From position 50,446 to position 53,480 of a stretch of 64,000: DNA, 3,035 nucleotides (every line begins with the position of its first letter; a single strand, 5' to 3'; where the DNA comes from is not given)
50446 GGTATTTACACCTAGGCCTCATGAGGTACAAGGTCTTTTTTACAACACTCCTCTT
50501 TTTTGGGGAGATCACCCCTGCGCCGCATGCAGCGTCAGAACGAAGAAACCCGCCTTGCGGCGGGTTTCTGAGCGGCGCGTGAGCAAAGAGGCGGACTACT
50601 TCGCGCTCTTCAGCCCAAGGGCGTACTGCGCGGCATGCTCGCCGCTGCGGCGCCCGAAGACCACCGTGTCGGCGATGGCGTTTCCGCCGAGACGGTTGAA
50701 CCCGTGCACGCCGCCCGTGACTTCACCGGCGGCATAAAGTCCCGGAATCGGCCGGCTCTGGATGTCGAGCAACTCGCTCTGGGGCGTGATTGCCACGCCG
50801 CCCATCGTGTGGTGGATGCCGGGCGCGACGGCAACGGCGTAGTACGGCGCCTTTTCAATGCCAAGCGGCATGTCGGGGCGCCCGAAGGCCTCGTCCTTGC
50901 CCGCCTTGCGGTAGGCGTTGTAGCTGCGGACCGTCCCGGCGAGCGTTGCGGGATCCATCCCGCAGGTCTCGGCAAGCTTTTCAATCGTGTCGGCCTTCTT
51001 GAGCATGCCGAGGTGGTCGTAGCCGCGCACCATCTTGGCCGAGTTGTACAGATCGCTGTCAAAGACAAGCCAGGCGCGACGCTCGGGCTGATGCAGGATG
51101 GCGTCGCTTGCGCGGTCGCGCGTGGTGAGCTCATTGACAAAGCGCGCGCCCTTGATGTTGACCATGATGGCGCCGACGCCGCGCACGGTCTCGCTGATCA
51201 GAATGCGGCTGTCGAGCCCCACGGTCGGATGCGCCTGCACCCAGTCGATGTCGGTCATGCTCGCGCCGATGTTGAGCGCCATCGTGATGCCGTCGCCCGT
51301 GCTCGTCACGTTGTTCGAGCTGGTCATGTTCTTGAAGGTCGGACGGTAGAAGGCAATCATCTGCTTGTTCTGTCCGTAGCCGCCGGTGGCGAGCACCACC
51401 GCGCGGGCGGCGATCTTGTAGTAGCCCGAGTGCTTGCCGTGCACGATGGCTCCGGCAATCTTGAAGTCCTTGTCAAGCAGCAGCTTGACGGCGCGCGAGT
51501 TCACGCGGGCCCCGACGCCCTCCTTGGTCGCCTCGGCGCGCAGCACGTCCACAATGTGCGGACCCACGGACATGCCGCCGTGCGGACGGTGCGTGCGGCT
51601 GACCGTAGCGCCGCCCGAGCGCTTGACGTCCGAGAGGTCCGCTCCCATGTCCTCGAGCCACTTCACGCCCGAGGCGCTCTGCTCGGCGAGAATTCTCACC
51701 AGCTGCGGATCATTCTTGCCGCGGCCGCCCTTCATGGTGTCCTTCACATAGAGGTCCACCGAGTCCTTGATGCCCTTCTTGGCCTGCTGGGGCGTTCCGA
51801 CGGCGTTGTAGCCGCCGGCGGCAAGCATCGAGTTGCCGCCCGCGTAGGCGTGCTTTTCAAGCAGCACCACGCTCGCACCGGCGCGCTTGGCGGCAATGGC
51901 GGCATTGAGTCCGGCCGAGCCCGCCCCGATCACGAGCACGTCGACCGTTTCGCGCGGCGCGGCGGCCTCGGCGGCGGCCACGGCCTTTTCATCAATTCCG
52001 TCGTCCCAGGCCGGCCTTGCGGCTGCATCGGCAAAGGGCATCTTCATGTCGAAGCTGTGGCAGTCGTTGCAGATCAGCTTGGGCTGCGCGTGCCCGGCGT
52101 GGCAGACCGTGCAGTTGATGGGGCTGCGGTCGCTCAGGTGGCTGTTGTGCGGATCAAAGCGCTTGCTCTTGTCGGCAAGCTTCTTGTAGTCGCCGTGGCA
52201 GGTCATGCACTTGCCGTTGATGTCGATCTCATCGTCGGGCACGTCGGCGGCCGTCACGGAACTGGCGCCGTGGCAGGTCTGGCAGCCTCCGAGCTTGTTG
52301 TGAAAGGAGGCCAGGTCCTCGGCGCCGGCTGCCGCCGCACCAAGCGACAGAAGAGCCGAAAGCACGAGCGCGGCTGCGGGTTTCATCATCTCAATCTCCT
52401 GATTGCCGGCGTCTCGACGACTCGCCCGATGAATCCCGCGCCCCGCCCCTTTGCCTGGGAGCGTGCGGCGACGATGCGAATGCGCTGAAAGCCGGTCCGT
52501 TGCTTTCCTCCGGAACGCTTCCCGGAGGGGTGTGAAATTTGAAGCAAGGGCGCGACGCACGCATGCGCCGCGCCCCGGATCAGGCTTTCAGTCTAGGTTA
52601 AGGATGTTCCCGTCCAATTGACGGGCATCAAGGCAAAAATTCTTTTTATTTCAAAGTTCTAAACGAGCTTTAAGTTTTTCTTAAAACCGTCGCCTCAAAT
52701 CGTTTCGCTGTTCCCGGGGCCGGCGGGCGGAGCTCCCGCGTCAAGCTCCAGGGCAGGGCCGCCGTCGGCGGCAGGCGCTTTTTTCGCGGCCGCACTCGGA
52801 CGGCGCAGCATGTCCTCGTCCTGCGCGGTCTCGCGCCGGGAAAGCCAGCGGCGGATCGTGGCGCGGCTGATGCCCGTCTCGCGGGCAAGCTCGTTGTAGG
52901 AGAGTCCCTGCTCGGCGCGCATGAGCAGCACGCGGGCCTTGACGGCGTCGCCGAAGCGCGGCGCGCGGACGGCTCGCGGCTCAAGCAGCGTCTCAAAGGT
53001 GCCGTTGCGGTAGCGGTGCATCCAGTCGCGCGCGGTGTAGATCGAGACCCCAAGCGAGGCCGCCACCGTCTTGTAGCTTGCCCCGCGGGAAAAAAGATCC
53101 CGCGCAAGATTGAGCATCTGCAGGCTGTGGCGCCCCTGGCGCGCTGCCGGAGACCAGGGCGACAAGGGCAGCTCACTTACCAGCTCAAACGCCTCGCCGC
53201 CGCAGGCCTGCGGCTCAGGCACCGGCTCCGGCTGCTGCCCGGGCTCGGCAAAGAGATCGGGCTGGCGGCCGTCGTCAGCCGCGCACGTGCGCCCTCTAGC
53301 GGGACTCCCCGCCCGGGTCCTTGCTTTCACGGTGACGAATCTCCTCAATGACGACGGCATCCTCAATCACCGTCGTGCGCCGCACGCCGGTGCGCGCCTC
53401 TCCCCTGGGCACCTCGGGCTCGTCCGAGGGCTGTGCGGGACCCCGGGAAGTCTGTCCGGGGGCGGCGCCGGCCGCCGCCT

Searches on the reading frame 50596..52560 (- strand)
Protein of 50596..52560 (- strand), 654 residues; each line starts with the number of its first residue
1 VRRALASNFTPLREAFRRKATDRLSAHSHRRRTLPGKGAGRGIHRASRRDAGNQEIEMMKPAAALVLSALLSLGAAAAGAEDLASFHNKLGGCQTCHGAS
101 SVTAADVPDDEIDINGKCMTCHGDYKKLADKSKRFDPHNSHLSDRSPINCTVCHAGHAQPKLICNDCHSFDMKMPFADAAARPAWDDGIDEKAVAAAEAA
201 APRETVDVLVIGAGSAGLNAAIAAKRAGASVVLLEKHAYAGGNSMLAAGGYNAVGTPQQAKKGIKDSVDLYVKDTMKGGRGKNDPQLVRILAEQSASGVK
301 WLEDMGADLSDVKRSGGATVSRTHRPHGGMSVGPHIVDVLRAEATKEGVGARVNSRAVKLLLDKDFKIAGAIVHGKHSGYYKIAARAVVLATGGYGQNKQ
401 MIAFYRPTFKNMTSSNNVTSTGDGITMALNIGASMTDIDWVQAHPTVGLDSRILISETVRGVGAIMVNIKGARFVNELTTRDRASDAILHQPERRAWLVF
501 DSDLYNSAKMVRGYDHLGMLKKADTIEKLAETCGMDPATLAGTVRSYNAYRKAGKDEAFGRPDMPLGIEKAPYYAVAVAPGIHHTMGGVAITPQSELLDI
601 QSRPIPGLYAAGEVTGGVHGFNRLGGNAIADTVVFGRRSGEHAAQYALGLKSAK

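Call 5: search_protein_families(library=pfam, proteins=[window:50596-52560:-], max_evalue=0.01)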
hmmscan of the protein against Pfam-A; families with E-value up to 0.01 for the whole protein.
window:50596-52560:- (654 aa): 13 families
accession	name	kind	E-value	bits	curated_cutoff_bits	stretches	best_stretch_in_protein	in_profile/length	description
PF00890.30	FAD_binding_2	-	6.4e-85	286.3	20.4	1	207-628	1-413/414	FAD binding domain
PF14537.11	Cytochrom_c3_2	-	1.9e-14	54.3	25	1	86-169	1-79/79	Cytochrome c3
PF03486.20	HI0933_like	-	5e-13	49.5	50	2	207-250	2-45/244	HI0933-like protein Rossmann domain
PF12831.13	FAD_oxidored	-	1.1e-12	48.4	27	1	207-393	1-145/416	FAD dependent oxidoreductase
PF01266.30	DAO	-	2.9e-10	40.6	27.9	1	207-397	1-207/353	FAD dependent oxidoreductase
PF01134.28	GIDA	-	6.9e-09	35.7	22.1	1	207-237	1-31/391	Glucose inhibited division protein A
PF07992.20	Pyr_redox_2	-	1.9e-07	31.2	26.1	1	207-394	2-109/291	Pyridine nucleotide-disulphide oxidoreductase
PF13450.12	NAD_binding_8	-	6.7e-07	29.9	21.9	1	210-244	1-35/68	NAD(P)-binding Rossmann-like domain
PF01946.23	Thi4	-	3e-06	27.1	26.2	1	206-262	18-75/235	Thi4 family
PF01494.25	FAD_binding_3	-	1.1e-05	25.3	22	1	206-418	2-183/349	FAD binding domain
PF13738.12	Pyr_redox_3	-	7.6e-05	22.5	30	1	209-239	1-32/305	Pyridine nucleotide-disulphide oxidoreductase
PF01262.27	AlaDh_PNT_C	-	0.00023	21.1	23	1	206-237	29-60/214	Alanine dehydrogenase/PNT, C-terminal domain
PF14522.11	Cytochrome_C7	-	0.00038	20.6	24.8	1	87-154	8-66/67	Cytochrome c7 and related cytochrome c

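Call 41: search_protein_families(library=ncbifam, proteins=[window:50596-52560:-], max_evalue=1e-10)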
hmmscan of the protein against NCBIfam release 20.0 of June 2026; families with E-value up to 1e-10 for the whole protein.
window:50596-52560:- (654 aa): 47 families (the best 25 are shown)
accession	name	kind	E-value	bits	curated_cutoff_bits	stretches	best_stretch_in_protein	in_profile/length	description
TIGR01813.1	flavo_cyto_c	subfamily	1.6e-165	551.2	285.45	1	207-640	1-443/444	flavocytochrome c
NF005064.0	PRK06481.1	equivalog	3e-141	471.6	542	1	203-647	59-503/506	flavocytochrome c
NF005510.0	PRK07121.1-3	subfamily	9.2e-65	219.3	481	2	320-646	165-489/492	FAD-binding protein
NF004900.0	PRK06263.1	equivalog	4.4e-64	217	718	2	205-488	7-289/546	fumarate reductase (CoM/CoB) subunit TfrA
NF006130.0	PRK08274.1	equivalog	6.7e-64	216.4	369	1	204-647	4-462/467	FAD-dependent tricarballylate dehydrogenase TcuA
NF005511.0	PRK07121.1-4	equivalog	1.4e-57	195.4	466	2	383-647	265-543/553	FAD-binding protein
TIGR01812.1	sdhA_frdA_Gneg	subfamily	2.1e-56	191.6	567.3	2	207-479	1-269/568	succinate dehydrogenase or fumarate reductase, flavoprotein subunit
NF053717.1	VnlPnlRedVprA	equivalog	1.9e-54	185.3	600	2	203-491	4-300/481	vinyl phenol reductase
TIGR00551.1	nadB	equivalog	1.1e-52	179.4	452.75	2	205-491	2-281/489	L-aspartate oxidase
NF005866.0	PRK07803.1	equivalog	1.3e-51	175.5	819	2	203-478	6-287/631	fumarate reductase/succinate dehydrogenase flavoprotein subunit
NF005867.0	PRK07804.1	equivalog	1.9e-51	175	639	1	197-477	10-287/548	L-aspartate oxidase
NF004820.0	PRK06175.1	equivalog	4.2e-50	170.9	472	1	205-494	4-280/433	L-aspartate oxidase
NF004789.0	PRK06134.1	subfamily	1.7e-47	162.3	747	2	330-646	213-570/581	FAD-dependent oxidoreductase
NF009478.0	PRK12844.1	equivalog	5.1e-47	160.4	789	1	328-646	204-551/559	3-ketosteroid-delta-1-dehydrogenase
NF005512.0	PRK07121.1-5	subfamily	1.5e-45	155.7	812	1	327-645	175-488/489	FAD-binding protein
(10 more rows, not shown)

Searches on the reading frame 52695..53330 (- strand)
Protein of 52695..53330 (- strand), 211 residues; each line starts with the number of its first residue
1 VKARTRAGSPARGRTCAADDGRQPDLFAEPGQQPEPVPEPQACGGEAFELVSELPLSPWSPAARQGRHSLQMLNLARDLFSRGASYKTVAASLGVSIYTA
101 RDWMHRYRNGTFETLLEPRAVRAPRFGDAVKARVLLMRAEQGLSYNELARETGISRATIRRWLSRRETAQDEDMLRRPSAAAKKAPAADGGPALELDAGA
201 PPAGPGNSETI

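Call 50: search_protein_families(library=pfam, proteins=[window:52695-53330:-], max_evalue=0.0001)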
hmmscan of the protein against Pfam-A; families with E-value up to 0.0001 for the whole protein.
window:52695-53330:- (211 aa): 17 families
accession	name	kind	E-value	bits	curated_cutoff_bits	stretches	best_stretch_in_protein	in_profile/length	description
PF13384.12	HTH_23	-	2.4e-17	62.6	24.6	2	130-165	6-40/50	Homeodomain-like domain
PF13518.12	HTH_28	-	1.4e-13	51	25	1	131-168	2-38/52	Helix-turn-helix domain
PF01527.26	HTH_Tnp_1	-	3.9e-11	43.5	24.1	1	125-180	6-57/75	Transposase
PF13551.12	HTH_29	-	2.9e-10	40.5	28.1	1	132-165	2-35/64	Winged helix-turn helix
PF08281.18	Sigma70_r4_2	-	2.9e-10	40.1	25.7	1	133-165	17-49/54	Sigma-70, region 4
PF13565.12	HTH_32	-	4.1e-08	34.1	33.7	1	99-163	1-73/73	Homeodomain-like domain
PF01381.28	HTH_3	-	1.4e-07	31.9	23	1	137-175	4-41/55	Helix-turn-helix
PF04545.22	Sigma70_r4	-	1.8e-07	31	24.1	0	133-164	11-42/50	Sigma-70, region 4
PF13542.12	HTH_Tnp_ISL3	-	4.7e-06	26.4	27.4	0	136-166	21-50/51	Helix-turn-helix domain of transposase family ISL3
PF13560.12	HTH_31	-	5.5e-06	27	27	1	137-174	9-47/64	Helix-turn-helix domain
PF13443.12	HTH_26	-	2.1e-05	25.1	22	0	137-166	5-34/63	Cro/C1-type HTH DNA-binding domain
PF13936.12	HTH_38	-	3.8e-05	23.8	27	0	139-165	17-43/44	Helix-turn-helix domain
PF02796.21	HTH_7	-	4.8e-05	23.8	23.8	0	138-163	17-42/45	Helix-turn-helix domain of resolvase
PF01371.25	Trp_repressor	-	8.7e-05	23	27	0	129-161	34-68/88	Trp repressor protein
PF08822.17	DUF1804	-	8.8e-05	22.9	29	0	139-182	16-60/164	Protein of unknown function (DUF1804)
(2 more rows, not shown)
